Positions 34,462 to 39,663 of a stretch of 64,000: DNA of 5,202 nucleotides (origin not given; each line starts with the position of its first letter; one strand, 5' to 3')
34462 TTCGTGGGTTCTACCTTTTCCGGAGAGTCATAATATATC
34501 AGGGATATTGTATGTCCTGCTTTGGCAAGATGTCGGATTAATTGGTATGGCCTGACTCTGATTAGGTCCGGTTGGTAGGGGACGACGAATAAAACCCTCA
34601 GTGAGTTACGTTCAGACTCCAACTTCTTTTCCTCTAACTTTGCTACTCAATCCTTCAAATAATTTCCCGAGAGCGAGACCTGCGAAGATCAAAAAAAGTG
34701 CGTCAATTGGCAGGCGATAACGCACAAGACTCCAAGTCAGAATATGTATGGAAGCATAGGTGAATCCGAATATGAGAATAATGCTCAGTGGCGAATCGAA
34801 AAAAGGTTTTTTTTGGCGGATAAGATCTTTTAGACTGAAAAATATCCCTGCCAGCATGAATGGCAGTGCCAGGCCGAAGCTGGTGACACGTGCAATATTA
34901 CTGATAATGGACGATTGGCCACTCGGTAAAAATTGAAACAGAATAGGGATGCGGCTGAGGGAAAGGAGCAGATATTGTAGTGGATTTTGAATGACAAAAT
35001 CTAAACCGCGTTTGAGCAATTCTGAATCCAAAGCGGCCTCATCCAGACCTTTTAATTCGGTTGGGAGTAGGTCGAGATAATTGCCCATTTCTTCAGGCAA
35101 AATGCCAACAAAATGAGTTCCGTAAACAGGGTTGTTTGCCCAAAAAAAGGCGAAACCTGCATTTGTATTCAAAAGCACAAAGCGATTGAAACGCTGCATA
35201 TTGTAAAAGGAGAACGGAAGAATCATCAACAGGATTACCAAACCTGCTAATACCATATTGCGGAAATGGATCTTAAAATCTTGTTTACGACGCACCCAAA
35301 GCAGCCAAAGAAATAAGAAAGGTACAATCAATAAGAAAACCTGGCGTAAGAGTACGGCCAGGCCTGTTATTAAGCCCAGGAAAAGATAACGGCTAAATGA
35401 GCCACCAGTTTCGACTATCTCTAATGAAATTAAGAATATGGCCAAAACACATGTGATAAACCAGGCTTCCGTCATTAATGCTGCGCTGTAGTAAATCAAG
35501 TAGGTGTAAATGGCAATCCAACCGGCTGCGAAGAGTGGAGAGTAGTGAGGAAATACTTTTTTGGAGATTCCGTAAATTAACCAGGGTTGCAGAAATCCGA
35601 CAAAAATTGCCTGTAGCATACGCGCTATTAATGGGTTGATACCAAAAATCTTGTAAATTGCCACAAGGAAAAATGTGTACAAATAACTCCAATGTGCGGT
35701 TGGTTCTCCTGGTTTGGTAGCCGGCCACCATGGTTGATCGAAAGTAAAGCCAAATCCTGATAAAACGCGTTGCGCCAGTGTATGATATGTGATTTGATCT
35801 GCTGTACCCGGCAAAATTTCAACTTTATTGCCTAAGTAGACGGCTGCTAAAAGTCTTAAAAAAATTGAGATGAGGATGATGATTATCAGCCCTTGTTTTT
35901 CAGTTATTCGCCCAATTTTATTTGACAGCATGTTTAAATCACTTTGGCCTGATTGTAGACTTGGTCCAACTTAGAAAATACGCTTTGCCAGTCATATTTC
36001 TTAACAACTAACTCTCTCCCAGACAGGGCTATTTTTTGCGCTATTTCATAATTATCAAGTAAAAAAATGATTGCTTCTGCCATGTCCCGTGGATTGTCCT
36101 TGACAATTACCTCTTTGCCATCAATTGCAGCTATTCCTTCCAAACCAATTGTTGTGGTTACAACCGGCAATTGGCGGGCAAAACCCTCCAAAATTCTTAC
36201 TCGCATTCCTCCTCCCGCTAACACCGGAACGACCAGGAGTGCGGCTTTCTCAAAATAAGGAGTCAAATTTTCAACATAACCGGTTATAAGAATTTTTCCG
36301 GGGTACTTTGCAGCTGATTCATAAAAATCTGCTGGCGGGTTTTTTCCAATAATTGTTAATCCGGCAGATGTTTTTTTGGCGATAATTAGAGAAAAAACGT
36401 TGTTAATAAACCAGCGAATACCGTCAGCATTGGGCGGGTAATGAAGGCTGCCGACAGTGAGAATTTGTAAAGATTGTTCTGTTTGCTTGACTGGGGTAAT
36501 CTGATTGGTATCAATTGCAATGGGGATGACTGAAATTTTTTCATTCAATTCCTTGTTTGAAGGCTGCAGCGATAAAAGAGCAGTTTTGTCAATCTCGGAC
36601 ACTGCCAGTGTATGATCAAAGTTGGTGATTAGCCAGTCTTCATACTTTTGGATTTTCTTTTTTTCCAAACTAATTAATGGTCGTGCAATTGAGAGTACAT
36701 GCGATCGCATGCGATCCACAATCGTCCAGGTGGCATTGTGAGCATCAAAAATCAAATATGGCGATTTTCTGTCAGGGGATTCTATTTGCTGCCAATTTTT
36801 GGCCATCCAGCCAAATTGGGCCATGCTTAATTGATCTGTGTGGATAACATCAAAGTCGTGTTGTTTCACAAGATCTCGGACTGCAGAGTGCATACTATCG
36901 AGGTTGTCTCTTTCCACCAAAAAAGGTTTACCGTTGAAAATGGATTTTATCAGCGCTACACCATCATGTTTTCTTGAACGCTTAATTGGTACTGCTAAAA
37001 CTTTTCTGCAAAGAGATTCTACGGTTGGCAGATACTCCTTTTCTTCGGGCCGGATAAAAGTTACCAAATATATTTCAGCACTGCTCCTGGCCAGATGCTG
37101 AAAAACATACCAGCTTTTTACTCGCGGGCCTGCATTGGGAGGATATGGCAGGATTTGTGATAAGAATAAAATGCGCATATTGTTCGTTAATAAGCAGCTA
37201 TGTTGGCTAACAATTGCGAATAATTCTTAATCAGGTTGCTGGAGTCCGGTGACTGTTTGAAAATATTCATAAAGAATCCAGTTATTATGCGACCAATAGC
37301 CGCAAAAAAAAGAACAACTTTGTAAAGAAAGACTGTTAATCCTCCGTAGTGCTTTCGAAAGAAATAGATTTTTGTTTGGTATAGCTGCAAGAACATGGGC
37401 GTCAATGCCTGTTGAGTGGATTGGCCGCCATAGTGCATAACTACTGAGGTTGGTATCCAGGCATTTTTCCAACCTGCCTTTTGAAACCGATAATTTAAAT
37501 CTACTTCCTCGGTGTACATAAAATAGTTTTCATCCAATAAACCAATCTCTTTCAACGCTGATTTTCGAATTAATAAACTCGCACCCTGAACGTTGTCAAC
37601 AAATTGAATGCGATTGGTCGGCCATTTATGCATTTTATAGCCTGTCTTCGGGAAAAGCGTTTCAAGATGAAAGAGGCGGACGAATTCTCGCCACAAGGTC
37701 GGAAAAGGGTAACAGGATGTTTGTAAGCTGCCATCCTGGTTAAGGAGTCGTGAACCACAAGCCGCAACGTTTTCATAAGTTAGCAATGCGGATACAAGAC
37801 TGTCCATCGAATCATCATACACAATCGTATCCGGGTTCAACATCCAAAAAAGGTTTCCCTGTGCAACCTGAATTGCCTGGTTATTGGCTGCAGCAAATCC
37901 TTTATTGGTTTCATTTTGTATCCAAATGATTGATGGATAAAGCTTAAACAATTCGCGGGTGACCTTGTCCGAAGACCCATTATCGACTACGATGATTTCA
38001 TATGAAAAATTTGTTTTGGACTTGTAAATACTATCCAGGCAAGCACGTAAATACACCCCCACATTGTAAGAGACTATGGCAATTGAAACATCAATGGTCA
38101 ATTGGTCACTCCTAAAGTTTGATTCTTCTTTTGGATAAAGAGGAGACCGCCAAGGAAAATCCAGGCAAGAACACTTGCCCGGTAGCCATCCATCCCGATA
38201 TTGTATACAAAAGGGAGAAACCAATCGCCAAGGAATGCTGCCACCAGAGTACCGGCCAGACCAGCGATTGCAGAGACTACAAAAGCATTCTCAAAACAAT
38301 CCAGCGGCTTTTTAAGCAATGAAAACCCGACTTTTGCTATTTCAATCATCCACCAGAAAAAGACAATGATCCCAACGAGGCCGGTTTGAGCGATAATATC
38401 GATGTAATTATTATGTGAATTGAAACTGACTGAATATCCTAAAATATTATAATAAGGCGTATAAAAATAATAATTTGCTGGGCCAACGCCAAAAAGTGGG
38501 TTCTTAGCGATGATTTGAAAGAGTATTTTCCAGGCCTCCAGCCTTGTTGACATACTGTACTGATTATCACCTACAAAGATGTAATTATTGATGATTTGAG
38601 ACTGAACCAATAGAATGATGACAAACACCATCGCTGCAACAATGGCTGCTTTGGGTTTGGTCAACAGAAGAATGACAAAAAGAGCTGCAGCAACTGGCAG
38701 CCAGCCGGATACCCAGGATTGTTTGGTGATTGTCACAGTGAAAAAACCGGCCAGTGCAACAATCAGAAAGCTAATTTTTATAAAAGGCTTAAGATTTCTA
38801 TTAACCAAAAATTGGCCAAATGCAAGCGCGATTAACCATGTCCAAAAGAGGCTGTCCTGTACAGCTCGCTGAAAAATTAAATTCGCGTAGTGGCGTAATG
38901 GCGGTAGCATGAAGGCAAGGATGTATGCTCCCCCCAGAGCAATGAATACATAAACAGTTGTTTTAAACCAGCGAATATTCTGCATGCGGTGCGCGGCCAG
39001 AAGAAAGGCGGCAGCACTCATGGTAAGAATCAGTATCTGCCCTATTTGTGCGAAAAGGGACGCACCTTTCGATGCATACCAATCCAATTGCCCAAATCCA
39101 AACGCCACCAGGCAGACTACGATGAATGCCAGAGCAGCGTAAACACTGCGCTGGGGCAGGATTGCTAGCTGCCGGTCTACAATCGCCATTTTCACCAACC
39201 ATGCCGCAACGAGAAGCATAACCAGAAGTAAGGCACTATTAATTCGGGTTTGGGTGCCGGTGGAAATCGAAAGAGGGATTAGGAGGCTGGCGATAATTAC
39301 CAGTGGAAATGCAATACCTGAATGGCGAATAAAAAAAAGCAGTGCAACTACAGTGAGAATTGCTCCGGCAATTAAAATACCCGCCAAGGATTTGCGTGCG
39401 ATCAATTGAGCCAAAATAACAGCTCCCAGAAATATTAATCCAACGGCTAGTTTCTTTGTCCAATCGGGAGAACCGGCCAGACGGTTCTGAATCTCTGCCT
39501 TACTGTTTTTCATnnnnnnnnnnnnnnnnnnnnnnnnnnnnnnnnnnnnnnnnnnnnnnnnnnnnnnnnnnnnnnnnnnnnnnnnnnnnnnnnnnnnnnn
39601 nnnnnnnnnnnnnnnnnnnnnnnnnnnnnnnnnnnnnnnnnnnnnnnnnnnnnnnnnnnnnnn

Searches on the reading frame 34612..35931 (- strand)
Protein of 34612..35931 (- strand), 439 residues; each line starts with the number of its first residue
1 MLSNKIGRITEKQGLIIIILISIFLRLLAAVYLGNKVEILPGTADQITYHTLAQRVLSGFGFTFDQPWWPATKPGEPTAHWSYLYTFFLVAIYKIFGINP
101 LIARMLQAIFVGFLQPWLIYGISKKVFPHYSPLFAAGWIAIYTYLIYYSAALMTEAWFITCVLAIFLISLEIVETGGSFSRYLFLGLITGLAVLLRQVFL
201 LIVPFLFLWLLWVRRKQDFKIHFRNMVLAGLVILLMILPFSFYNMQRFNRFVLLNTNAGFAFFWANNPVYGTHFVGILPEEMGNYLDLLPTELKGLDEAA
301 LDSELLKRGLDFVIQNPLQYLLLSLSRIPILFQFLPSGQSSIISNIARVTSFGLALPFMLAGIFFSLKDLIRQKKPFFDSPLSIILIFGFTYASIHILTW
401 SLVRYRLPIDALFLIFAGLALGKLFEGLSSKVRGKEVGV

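Call 8: search_protein_families(library=pfam, proteins=[window:34612-35931:-], max_evalue=0.0001)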
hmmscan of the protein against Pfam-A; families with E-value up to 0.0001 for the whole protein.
window:34612-35931:- (439 aa): 1 family
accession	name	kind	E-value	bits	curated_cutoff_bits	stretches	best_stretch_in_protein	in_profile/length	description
PF13231.12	PMT_2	-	1.6e-08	35.3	26.1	1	84-241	5-158/160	Dolichyl-phosphate-mannose-protein mannosyltransferase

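Call 65: search_protein_families(library=ncbifam, proteins=[window:34612-35931:-], max_evalue=0.00001)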
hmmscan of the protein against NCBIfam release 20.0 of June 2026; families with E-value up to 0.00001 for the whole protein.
window:34612-35931:- (439 aa): 0 families

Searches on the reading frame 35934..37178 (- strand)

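Call 8: search_protein_families(library=pfam, proteins=[window:35934-37178:-], max_evalue=0.0001)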
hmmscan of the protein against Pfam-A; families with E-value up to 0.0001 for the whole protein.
window:35934-37178:- (414 aa): 4 families
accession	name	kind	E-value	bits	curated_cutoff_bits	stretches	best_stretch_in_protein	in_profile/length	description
PF13692.12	Glyco_trans_1_4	-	4.1e-24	85.9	27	1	238-376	3-142/142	Glycosyl transferases group 1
PF13439.12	Glyco_transf_4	-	4.6e-08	33.7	28.5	1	91-225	55-169/170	Glycosyltransferase Family 4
PF00534.26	Glycos_transf_1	-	1.3e-07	31.8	26.4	1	263-388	38-170/172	Glycosyl transferases group 1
PF13524.12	Glyco_trans_1_2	-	4.5e-07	30.3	25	1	321-402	59-140/144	Glycosyl transferase-like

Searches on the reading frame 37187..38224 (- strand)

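Call 8: search_protein_families(library=pfam, proteins=[window:37187-38224:-], max_evalue=0.0001)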
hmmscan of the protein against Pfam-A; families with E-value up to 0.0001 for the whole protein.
window:37187-38224:- (345 aa): 3 families
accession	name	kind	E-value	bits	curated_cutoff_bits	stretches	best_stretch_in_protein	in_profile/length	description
PF00535.33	Glycos_transf_2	-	1.6e-22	80.6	23.3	1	47-180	1-132/168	Glycosyl transferase family 2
PF13641.12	Glyco_tranf_2_3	-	4.9e-15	56.6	27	1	46-274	3-221/230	Glycosyltransferase like family 2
PF10111.15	Glyco_tranf_2_2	-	5.2e-06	26.6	27.3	1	70-261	22-213/276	Glycosyltransferase like family 2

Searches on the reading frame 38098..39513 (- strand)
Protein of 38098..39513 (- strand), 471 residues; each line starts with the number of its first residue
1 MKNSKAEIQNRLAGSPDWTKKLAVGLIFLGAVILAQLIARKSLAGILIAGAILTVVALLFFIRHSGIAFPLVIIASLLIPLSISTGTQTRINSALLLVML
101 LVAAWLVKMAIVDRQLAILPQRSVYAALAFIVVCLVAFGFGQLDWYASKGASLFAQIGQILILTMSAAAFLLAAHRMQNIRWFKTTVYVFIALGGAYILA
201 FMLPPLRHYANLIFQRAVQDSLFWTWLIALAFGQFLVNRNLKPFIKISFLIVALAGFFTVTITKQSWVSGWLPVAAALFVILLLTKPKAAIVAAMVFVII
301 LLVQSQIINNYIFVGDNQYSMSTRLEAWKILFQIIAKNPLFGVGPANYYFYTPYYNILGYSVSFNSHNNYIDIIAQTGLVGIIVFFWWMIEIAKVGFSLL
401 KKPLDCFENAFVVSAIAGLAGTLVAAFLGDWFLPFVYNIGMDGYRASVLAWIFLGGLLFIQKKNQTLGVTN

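Call 8: search_protein_families(library=pfam, proteins=[window:38098-39513:-], max_evalue=0.0001)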
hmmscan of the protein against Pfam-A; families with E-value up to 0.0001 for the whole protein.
window:38098-39513:- (471 aa): 1 family
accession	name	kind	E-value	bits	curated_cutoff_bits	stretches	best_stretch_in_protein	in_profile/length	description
PF04932.20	Wzy_C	-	5.4e-18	65.7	31.7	1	251-386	3-149/149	O-Antigen ligase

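Call 65: search_protein_families(library=ncbifam, proteins=[window:38098-39513:-], max_evalue=0.00001)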
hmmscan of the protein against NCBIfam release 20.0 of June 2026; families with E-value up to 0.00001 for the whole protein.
window:38098-39513:- (471 aa): 1 family
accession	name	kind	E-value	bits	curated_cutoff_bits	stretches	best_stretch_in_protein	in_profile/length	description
TIGR00947.1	2A73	equivalog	2.5e-10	40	366.4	1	254-436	225-408/425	IctB family putative bicarbonate transporter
